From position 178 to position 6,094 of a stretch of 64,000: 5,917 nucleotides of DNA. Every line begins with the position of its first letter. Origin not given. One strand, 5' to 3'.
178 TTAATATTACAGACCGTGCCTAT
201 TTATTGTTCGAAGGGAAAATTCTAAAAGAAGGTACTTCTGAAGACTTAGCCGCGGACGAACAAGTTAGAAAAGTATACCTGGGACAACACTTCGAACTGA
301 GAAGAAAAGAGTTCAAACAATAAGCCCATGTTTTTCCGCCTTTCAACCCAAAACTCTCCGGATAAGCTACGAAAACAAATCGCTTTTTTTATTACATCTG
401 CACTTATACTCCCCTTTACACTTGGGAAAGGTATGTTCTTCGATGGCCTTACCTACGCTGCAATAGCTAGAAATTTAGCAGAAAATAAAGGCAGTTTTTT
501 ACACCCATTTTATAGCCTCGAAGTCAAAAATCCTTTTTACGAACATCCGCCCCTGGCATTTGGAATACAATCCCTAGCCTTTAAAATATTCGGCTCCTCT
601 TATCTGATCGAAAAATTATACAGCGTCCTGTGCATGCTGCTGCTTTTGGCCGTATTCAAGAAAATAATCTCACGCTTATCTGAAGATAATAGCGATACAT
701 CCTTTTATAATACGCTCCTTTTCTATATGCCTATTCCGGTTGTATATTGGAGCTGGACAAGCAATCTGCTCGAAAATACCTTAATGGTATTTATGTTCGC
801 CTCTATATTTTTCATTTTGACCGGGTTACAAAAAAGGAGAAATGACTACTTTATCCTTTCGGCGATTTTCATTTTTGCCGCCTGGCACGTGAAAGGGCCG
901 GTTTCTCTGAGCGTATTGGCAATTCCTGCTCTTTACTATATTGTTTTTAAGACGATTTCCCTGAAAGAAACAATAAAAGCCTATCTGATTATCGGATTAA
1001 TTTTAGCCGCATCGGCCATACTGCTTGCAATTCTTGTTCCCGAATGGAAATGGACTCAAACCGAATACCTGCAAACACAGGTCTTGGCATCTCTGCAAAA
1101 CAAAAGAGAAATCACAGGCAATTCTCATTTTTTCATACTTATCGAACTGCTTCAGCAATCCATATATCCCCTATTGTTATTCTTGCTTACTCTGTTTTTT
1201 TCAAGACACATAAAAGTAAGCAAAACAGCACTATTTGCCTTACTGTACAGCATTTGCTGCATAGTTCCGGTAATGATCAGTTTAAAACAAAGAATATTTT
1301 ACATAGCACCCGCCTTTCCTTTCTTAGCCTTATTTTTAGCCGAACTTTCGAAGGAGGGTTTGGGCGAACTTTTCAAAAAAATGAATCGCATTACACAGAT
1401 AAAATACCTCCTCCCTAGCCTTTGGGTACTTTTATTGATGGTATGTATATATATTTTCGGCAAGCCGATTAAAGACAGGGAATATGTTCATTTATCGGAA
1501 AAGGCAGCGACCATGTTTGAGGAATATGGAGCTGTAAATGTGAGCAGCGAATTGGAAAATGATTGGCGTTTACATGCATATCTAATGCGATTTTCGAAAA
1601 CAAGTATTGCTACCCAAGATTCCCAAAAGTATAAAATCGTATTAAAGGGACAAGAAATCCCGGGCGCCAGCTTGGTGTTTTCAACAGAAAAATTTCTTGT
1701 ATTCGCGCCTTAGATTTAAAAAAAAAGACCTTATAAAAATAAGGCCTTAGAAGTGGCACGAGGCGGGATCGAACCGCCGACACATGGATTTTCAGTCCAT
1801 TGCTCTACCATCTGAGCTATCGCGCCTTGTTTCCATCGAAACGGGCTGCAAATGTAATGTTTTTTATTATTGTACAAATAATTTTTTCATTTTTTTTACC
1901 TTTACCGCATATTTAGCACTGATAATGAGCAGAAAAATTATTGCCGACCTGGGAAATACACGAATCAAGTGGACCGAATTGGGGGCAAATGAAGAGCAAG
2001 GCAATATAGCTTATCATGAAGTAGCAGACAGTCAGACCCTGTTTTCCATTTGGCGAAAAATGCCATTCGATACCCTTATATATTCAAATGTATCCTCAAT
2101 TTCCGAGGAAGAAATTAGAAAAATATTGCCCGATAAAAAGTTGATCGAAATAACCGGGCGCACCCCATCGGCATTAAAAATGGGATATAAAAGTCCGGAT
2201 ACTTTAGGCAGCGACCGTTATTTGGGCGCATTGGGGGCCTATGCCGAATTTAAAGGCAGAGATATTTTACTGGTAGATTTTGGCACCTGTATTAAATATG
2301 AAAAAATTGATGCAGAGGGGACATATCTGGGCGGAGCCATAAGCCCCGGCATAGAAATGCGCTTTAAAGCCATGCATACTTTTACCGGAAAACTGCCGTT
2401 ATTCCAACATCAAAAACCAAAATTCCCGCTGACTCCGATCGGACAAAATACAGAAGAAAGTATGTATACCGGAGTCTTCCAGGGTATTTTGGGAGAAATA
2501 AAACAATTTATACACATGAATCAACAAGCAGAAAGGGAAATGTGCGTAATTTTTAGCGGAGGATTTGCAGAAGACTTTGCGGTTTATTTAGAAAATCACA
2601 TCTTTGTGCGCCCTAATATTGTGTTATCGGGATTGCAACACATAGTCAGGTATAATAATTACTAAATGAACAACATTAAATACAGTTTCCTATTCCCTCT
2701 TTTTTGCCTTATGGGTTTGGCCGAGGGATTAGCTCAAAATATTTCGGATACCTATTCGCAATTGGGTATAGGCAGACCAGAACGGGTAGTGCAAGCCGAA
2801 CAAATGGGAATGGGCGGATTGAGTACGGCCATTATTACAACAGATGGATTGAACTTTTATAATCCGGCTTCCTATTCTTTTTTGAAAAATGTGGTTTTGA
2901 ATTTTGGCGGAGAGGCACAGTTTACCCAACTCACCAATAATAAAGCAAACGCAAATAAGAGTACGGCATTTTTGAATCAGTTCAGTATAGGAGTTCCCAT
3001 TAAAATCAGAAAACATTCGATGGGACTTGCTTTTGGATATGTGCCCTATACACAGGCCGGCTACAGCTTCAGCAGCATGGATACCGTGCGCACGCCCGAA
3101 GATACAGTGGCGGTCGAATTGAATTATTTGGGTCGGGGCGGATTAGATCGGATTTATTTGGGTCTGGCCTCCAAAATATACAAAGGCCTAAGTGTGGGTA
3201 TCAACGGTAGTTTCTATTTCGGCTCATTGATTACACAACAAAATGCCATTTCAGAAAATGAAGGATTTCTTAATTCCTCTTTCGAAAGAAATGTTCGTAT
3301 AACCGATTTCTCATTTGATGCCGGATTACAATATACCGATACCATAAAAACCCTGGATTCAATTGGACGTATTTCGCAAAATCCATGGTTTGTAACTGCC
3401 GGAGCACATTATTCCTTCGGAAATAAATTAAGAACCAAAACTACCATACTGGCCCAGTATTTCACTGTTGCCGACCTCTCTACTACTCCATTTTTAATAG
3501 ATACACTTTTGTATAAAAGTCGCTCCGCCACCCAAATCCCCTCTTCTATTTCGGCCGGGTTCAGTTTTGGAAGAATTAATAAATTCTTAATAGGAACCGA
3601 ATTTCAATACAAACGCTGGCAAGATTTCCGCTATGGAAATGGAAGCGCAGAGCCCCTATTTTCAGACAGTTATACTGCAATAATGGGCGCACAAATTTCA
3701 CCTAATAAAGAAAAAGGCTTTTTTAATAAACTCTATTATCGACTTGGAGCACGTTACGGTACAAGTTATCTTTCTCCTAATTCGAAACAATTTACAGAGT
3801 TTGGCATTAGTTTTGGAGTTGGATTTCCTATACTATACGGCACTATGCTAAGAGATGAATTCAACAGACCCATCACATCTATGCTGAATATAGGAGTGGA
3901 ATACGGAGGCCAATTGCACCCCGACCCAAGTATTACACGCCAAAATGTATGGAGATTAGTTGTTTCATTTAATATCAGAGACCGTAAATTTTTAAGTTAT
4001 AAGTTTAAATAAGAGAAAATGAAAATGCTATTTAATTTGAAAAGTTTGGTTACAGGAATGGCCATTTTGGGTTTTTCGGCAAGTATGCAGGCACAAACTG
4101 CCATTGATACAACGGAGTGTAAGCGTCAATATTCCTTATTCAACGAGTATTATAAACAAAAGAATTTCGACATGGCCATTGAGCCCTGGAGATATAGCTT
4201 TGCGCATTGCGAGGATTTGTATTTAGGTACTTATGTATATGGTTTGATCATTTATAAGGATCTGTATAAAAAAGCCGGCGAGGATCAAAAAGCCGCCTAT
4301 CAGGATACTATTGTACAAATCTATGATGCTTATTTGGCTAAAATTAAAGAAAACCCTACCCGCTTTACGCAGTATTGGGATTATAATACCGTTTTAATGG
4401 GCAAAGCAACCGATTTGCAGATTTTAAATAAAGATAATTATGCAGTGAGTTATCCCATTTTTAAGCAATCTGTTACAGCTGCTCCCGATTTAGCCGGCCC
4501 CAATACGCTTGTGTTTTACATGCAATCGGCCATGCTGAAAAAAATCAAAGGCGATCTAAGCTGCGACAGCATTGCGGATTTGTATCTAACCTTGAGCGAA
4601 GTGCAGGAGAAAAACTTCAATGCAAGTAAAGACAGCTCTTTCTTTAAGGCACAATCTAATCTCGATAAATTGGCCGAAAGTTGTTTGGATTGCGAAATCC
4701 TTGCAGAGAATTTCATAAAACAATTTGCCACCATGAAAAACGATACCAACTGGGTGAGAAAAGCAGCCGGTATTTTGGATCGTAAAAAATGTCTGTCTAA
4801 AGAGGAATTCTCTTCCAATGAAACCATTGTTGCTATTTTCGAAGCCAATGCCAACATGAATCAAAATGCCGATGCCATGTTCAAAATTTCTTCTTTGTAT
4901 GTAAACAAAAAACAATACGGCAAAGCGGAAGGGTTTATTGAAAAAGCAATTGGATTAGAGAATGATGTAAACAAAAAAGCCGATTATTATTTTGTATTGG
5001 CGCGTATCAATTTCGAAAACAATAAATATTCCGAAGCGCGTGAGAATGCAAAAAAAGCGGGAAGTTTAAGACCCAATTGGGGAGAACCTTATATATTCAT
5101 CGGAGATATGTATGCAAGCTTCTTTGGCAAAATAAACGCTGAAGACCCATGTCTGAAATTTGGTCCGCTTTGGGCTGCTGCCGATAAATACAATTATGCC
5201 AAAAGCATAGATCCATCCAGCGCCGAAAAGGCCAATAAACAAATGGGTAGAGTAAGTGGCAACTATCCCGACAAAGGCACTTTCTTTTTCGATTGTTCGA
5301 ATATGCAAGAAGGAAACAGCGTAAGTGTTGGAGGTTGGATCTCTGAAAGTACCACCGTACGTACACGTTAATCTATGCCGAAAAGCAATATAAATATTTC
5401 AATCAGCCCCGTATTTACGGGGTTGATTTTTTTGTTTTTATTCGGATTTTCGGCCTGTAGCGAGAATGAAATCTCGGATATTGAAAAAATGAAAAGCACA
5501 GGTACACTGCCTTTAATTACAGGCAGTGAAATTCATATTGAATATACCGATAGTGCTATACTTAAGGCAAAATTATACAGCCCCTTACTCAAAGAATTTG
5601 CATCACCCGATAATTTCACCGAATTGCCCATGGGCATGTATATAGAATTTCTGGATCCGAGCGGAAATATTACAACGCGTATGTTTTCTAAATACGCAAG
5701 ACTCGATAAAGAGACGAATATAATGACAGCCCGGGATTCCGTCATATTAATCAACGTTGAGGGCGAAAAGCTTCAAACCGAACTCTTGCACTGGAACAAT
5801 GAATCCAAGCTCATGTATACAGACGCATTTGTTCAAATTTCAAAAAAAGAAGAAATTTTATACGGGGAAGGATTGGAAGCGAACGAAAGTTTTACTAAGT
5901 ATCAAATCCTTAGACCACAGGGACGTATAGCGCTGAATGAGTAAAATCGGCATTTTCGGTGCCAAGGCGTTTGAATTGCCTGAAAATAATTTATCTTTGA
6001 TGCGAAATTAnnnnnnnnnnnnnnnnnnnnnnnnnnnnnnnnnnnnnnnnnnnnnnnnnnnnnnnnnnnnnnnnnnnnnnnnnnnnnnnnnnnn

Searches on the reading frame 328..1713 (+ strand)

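Call 22: search_protein_families(library=pfam, proteins=[window:328-1713:+], max_evalue=0.0001)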
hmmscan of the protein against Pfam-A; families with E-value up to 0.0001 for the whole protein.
window:328-1713:+ (461 aa): 1 family
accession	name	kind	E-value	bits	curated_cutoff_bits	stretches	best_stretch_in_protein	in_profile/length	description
PF13231.12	PMT_2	-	9.1e-10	39.4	26.1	1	73-228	2-153/160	Dolichyl-phosphate-mannose-protein mannosyltransferase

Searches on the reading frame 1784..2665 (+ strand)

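Call 22: search_protein_families(library=pfam, proteins=[window:1784-2665:+], max_evalue=0.0001)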
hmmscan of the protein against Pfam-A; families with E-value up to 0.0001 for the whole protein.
window:1784-2665:+ (293 aa): 1 family
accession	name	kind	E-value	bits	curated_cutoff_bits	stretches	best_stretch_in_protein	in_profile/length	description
PF03309.20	Pan_kinase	-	4.3e-36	125.1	24.7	1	53-244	3-204/205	Type III pantothenate kinase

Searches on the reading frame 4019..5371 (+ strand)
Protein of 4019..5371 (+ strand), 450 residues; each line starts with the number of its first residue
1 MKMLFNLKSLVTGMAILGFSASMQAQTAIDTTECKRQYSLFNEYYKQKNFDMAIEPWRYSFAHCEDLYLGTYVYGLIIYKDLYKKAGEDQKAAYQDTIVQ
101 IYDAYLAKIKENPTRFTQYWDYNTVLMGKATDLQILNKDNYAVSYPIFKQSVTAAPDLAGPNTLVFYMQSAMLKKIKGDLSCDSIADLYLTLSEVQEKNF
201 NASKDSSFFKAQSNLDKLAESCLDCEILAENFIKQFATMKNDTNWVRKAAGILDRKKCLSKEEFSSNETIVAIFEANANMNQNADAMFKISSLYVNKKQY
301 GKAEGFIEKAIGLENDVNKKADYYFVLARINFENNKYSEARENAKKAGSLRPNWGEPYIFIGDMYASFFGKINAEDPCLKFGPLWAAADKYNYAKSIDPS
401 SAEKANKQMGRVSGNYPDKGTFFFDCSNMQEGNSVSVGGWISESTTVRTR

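Call 22: search_protein_families(library=pfam, proteins=[window:4019-5371:+], max_evalue=0.0001)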
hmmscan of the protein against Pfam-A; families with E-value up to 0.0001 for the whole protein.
window:4019-5371:+ (450 aa): 2 families
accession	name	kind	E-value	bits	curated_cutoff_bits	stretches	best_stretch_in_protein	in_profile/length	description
PF13181.12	TPR_8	-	4.5e-07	30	25.7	0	284-316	1-33/34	Tetratricopeptide repeat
PF07719.23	TPR_2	-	5.2e-05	23.5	27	0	321-353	1-33/34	Tetratricopeptide repeat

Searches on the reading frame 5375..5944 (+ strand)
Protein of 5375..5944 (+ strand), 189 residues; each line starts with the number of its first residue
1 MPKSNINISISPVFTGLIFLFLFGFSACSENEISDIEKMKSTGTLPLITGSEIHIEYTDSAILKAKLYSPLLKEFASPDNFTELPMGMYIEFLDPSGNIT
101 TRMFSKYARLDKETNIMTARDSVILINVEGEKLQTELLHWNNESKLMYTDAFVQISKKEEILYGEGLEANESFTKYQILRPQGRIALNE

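Call 22: search_protein_families(library=pfam, proteins=[window:5375-5944:+], max_evalue=0.0001)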
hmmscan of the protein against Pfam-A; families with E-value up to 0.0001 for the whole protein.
window:5375-5944:+ (189 aa): 1 family
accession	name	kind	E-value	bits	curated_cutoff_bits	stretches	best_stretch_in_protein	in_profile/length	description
PF06835.18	LptC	-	1.8e-07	31.4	21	1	56-177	43-165/175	Lipopolysaccharide-assembly, LptC-related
